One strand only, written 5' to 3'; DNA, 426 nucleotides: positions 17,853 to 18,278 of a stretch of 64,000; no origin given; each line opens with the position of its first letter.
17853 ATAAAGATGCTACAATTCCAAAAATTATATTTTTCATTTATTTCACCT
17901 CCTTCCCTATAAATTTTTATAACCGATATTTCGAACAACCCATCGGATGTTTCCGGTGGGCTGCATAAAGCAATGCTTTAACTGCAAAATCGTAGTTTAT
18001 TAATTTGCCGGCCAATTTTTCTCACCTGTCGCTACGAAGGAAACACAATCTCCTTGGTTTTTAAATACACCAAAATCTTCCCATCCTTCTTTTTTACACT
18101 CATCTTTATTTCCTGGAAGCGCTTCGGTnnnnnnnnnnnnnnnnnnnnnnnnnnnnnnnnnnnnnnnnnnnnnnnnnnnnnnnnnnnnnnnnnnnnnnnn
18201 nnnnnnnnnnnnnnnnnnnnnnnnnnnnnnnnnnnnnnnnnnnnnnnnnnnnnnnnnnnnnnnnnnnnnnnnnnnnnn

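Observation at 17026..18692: Two adjacent secreted proteins share a novel C-terminal Cys-x(17-19)-Cys tail; one carries a DUF642 (choice-of-anchor C) domain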

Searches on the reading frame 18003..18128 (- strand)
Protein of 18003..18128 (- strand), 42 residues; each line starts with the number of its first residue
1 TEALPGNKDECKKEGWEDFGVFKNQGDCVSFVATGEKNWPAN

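Call 15: search_protein_families(library=pfam, alignment_id=A3, max_evalue=10)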
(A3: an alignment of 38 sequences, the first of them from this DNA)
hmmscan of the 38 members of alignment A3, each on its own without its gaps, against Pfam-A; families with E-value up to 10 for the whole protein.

A. member 1, seq(42 aa): 0 families

B. families by the number of members that match (of 38 scanned): 2 families
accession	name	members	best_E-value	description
PF23024.1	AMP-dom_DIP2-like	1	0.14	Disco-interacting protein 2-like, AMP domain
PF12308.13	Noelin-1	1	0.17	Neurogenesis glycoprotein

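Call 21: search_protein_representatives(alignment_id=A3)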
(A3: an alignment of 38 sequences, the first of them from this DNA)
Query: 38 sequences, 43 profile positions. Proteins with E-value up to 0.001 (for the whole library): 6554; up to 1e-10: 2143; up to 1e-30: 4. The best 150 are listed.
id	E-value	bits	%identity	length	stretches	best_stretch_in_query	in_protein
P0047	1.2e-42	158.8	-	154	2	4-42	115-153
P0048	2.2e-36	138.9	-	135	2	4-42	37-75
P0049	7.3e-32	124.4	-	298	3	3-41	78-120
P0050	2.8e-31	122.5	-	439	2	2-38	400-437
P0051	1.1e-29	117.3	-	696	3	3-42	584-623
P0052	2.9e-29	116.1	-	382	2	4-41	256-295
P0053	7.2e-29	114.8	-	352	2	8-42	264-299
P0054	6.3e-27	108.6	-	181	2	4-35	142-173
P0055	1.1e-26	107.8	-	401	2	2-42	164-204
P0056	2.2e-25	103.6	-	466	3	5-38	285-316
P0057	3.9e-24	99.6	-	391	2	8-42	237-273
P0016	1.2e-23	98.1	-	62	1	2-42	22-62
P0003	1.5e-23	97.8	-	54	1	2-42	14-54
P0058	1.7e-23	97.6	-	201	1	2-42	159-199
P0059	3.2e-23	96.7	-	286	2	2-34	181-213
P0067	7.5e-23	95.5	-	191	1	2-42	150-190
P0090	5.9e-22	92.7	-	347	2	3-41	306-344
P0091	6.4e-22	92.5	-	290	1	3-41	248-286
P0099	8.3e-22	92.2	-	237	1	3-42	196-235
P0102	9.7e-22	92.0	-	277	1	3-42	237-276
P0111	1.3e-21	91.5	-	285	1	4-42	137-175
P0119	1.7e-21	91.2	-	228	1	4-42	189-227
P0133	2.3e-21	90.8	-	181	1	3-42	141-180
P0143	3.1e-21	90.4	-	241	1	2-41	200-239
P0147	3.3e-21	90.3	-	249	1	2-42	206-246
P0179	8.7e-21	88.9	-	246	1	2-42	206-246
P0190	1.4e-20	88.3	-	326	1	2-42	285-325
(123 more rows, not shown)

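Call 26: search_protein_families(library=pfam, alignment_id=A4, max_evalue=0.001)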
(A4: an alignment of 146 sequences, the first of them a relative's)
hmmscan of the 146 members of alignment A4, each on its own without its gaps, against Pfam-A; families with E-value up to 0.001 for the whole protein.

A. member 1, P0047 (154 aa): 0 families

B. families by the number of members that match (of 146 scanned): 22 families
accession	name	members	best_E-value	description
PF04862.18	DUF642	5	5.2e-26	Protein of unknown function (DUF642)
PF02412.23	TSP_3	3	1.3e-13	Thrombospondin type 3 repeat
PF05345.18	He_PIG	2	1.6e-44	Putative Ig domain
PF01839.29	FG-GAP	2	5.3e-15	FG-GAP repeat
PF07676.18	PD40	1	8.3e-40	WD40-like Beta Propeller Repeat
PF13517.12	FG-GAP_3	1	1.4e-20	FG-GAP-like repeat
PF03160.20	Calx-beta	1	8.8e-20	Calx-beta domain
PF00930.27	DPPIV_N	1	5.9e-12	Dipeptidyl peptidase IV (DPP IV) N-terminal region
PF02494.22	HYR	1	2.7e-10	HYR domain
PF25174.1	Beta-prop_THOC3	1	1e-09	THOC3 beta-propeller domain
PF21959.2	DUF6923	1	8.7e-09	Repeat of unknown function (DUF6923)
PF10282.15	Lactonase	1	7.5e-08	Lactonase, 7-bladed beta-propeller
PF14339.12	DUF4394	1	8.2e-08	Domain of unknown function (DUF4394)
PF01436.27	NHL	1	2.9e-07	NHL repeat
PF16640.11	Big_3_5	1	4.8e-07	Bacterial Ig-like domain (group 3)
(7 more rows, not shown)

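Call 27: search_protein_families(library=ncbifam, alignment_id=A4, max_evalue=0.001)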
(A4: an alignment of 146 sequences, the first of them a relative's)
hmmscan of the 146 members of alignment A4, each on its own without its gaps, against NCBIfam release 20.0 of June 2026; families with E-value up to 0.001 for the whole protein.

A. member 1, P0047 (154 aa): 0 families

B. families by the number of members that match (of 146 scanned): 22 families
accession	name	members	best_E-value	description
TIGR04362.1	choice_anch_C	6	8.4e-47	choice-of-anchor C family protein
NF045500.1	Omp28_seleno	3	2.3e-19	Omp28-related selenoprotein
NF047638.1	throspo3_MtsC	3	6.5e-18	cell-cell cohesion MYXO-CTERM protein MtsC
TIGR02800.1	propeller_TolB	1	1.6e-39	Tol-Pal system beta propeller repeat protein TolB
NF033523.0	lasso_peptidase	1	2.1e-26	Atxe2 family lasso peptide isopeptidase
NF053518.1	DipepPtdsDpp5Prph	1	3.2e-25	dipeptidyl-peptidase Dpp5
NF002183.0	PRK01029.1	1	2.8e-23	Tol-Pal system protein TolB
NF041539.1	choice_anch_R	1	1e-08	choice-of-anchor R domain-containing protein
NF052339.1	hydrazine_alpha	1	2.5e-08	hydrazine synthase subunit alpha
TIGR00845.1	caca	1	1.7e-07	sodium/calcium exchanger 1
NF037973.1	metallo_SslE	1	3.2e-07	lipoprotein metalloprotease SslE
NF052340.1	hydrazine_beta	1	1.1e-06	hydrazine synthase subunit beta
TIGR03866.1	PQQ_ABC_repeats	1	5.3e-06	PQQ-dependent catabolism-associated beta-propeller protein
NF012221.1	MARTX_Nterm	1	6.6e-06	MARTX multifunctional-autoprocessing repeats-in-toxin holotoxin RtxA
NF033763.1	exchanger_TraB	1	2.8e-05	outer membrane exchange protein TraB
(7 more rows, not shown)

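Call 28: search_protein_families(library=ncbifam, proteins=[P0090, P0091, P0111, P0133, P0190, P0119, P0179, P0147, P0099, P0143], max_evalue=0.01)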
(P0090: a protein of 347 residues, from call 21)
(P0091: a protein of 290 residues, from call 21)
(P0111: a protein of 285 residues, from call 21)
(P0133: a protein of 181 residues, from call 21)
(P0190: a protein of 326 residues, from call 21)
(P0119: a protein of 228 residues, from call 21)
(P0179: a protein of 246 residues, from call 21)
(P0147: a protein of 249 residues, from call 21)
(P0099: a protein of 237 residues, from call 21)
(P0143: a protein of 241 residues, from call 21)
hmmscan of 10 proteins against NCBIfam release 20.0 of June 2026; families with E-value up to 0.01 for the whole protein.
P0090 (347 aa): 0 families

P0091 (290 aa): 0 families

P0111 (285 aa): 0 families

P0133 (181 aa): 0 families

P0190 (326 aa): 0 families

P0119 (228 aa): 2 families
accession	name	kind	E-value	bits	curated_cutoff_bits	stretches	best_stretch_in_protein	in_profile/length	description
TIGR04362.1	choice_anch_C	subfamily_domain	5.1e-18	65.8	120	1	27-184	1-156/157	choice-of-anchor C family protein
NF012221.1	MARTX_Nterm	equivalog_domain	6.6e-06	23.5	700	1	27-192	1461-1605/1910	MARTX multifunctional-autoprocessing repeats-in-toxin holotoxin RtxA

P0179 (246 aa): 1 family
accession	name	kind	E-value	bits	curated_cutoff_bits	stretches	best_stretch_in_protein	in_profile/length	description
TIGR04362.1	choice_anch_C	subfamily_domain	4.2e-23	82.3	120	1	25-204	1-157/157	choice-of-anchor C family protein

P0147 (249 aa): 1 family
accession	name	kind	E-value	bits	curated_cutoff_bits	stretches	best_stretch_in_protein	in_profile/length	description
TIGR04362.1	choice_anch_C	subfamily_domain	8.4e-47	159.3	120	1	44-201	2-157/157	choice-of-anchor C family protein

P0099 (237 aa): 0 families

P0143 (241 aa): 1 family
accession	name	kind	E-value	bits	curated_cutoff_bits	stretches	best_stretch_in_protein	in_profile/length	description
TIGR04362.1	choice_anch_C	subfamily_domain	2.1e-36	125.5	120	1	41-195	2-157/157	choice-of-anchor C family protein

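Call 37: predict_structure(alignment_id=A3)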
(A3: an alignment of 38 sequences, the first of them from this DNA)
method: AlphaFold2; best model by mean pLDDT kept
length: 42 residues; sequences in the alignment: 38
mean_pLDDT: 87.6   pTM: 0.64
mean pLDDT of the five models: 87.6, 85.5, 85.2, 82.7, 79.9
residues with pLDDT >= 90: 27; 70-90: 11; 50-70: 4; < 50: 0
segments of 3 or more residues with pLDDT < 50: none
pLDDT, mean of each block of 10 residues (from residue 1): 84 91 93 87 63
secondary structure, 60 per line:
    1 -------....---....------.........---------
elements in order: H8-11 H15-18 H25-33

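Call 41: fold_search(model_id=the predicted structure, library=pdb)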
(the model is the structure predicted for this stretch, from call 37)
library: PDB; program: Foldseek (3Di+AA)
matches with E <= 10: 0; with E <= 0.001: 0
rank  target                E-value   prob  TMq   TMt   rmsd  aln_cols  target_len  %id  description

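Call 75: search_protein_families(library=pfam, proteins=[P0091, P0067, P0102, P0056], max_evalue=0.01)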
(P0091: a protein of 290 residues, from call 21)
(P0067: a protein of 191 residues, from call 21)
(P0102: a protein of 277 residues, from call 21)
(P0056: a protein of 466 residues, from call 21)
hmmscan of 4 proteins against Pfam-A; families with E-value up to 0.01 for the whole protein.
P0091 (290 aa): 0 families

P0067 (191 aa): 0 families

P0102 (277 aa): 0 families

P0056 (466 aa): 0 families
